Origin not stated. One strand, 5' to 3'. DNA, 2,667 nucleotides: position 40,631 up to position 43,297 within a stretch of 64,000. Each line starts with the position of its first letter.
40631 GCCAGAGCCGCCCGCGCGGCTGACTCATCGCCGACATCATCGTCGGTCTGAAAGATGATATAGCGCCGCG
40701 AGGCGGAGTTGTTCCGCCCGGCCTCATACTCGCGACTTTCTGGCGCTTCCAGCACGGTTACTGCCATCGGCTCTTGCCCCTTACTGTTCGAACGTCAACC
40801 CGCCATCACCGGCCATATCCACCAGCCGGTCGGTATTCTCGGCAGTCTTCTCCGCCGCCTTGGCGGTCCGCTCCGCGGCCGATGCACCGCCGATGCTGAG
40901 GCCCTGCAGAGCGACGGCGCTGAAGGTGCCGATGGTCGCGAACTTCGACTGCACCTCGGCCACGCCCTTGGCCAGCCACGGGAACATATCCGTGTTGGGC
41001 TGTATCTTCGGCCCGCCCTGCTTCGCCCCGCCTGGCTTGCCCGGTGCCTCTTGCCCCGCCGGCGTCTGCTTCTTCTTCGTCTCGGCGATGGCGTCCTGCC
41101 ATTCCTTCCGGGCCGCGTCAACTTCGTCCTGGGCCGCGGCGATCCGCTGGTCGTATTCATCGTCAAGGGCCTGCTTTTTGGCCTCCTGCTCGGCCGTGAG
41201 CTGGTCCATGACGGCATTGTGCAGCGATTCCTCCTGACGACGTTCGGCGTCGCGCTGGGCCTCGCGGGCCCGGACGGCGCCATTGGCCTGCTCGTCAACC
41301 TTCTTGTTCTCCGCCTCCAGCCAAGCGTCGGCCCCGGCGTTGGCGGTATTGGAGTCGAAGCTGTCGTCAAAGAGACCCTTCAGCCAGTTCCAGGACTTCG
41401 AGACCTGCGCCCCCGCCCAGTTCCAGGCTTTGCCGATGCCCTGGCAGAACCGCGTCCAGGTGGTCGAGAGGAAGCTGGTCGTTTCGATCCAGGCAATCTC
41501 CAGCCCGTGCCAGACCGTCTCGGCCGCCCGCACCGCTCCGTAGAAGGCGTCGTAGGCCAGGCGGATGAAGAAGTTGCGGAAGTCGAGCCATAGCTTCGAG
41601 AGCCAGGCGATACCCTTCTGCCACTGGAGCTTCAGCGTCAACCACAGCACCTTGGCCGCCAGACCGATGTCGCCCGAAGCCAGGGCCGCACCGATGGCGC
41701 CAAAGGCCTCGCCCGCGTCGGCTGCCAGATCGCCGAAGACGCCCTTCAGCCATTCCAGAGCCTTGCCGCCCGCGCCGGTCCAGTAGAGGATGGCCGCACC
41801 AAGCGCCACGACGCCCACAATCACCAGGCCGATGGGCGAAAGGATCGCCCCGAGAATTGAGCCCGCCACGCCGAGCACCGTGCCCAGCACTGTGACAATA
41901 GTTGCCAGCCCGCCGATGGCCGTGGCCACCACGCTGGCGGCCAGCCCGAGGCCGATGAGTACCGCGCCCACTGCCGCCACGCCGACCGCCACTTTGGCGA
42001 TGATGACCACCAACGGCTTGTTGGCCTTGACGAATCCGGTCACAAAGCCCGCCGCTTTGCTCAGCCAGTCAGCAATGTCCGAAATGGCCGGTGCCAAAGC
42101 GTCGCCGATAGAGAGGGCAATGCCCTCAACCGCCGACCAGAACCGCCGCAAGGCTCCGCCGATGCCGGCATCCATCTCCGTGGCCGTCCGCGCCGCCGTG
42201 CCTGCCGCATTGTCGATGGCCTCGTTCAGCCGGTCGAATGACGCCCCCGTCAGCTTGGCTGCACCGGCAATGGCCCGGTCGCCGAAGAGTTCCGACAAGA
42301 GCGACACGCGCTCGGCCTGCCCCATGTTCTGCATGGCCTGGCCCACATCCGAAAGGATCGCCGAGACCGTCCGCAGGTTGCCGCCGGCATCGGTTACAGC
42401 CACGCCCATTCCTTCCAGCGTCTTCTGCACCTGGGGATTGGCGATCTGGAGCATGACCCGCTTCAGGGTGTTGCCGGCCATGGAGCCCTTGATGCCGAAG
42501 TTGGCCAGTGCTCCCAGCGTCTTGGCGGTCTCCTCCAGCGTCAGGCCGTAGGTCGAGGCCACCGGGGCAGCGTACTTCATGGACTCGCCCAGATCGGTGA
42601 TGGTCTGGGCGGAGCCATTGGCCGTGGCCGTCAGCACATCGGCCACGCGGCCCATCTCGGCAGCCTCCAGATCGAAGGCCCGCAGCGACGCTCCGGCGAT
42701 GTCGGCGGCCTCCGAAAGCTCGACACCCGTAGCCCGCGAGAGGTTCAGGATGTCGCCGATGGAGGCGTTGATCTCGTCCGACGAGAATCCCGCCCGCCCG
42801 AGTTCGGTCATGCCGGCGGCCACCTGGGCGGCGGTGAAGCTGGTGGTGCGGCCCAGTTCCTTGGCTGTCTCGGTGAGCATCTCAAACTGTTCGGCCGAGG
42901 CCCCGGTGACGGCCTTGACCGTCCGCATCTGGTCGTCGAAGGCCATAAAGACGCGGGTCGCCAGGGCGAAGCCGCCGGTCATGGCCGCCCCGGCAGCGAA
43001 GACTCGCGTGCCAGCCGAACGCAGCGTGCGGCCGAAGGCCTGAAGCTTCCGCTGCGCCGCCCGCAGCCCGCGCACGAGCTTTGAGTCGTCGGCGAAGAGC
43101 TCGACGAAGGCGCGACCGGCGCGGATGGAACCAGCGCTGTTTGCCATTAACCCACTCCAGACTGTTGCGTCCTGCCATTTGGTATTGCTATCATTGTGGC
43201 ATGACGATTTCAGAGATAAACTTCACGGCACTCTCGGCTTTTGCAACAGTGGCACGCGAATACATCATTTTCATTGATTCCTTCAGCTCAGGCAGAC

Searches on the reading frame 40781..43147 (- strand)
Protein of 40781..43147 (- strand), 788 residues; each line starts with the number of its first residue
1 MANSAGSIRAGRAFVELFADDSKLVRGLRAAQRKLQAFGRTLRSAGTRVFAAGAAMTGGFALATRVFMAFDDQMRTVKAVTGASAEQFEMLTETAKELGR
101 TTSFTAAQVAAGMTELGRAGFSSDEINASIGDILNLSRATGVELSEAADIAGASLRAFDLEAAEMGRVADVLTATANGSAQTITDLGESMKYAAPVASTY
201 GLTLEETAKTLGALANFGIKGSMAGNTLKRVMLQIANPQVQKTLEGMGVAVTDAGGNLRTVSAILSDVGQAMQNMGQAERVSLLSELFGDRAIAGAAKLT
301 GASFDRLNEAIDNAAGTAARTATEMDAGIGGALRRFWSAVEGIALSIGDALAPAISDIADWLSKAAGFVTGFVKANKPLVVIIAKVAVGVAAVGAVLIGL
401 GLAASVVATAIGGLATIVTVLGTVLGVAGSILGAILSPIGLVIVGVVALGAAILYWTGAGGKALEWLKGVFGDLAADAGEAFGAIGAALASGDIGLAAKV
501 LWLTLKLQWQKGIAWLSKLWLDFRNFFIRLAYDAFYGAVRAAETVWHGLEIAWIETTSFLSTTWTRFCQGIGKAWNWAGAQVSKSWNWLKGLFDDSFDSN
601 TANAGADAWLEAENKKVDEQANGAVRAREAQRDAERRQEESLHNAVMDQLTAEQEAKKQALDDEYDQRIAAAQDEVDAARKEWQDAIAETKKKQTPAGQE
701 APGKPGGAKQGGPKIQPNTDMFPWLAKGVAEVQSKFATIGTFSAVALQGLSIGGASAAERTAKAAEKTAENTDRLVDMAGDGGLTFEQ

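Call 8: search_protein_families(library=pfam, proteins=[window:40781-43147:-], max_evalue=0.01)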
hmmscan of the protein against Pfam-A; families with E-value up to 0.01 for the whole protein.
window:40781-43147:- (788 aa): 2 families
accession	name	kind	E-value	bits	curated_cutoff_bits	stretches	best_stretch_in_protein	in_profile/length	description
PF10145.14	PhageMin_Tail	-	7.5e-48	163.5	33.2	1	93-289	2-201/201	Phage-related minor tail protein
PF20155.4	TMP_3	-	0.0045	17.2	41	1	147-236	9-98/192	Tape measure protein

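Call 9: search_protein_families(library=phrogs, proteins=[window:40781-43147:-], max_evalue=0.001)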
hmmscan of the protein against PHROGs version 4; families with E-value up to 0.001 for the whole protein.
window:40781-43147:- (788 aa): 36 families (the best 25 are shown)
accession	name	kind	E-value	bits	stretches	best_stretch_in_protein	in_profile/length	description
phrog_1533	-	tail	3.7e-94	317.4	1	22-455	206-667/1688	tail length tape measure protein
phrog_28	-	tail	2.6e-84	285.6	1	22-733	203-911/1228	tail length tape measure protein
phrog_1272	-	tail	1.7e-76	259.1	1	24-603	215-835/1606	tail length tape measure protein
phrog_4704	-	tail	3.6e-73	248.3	1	28-415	179-570/625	tail length tape measure protein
phrog_991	-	tail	7.7e-72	243.6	1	10-625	239-820/1966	tail length tape measure protein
phrog_9696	-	tail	3.3e-60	205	1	19-366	30-370/1415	tail length tape measure protein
phrog_5218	-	unknown function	1.8e-59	203.1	1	25-456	186-659/1599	-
phrog_1293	-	tail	3.3e-57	195.2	1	29-492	143-620/1424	tail length tape measure protein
phrog_19074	-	unknown function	5.1e-53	181.4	1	56-372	144-465/1384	-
phrog_38390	-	tail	3.1e-51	175.5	1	18-448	9-447/1029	tail length tape measure protein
phrog_167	-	tail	5.9e-48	164.5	1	28-499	251-695/1555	tail length tape measure protein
phrog_5493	-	tail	5.9e-43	148.4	1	30-594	33-580/1102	tail length tape measure protein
phrog_16692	-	unknown function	5.5e-38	132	1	45-335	157-467/1107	-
phrog_58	-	tail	1.7e-37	130.4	1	30-598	293-820/1544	tail length tape measure protein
phrog_9228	-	tail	8.5e-33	114.7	1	3-556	171-676/1425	tail length tape measure protein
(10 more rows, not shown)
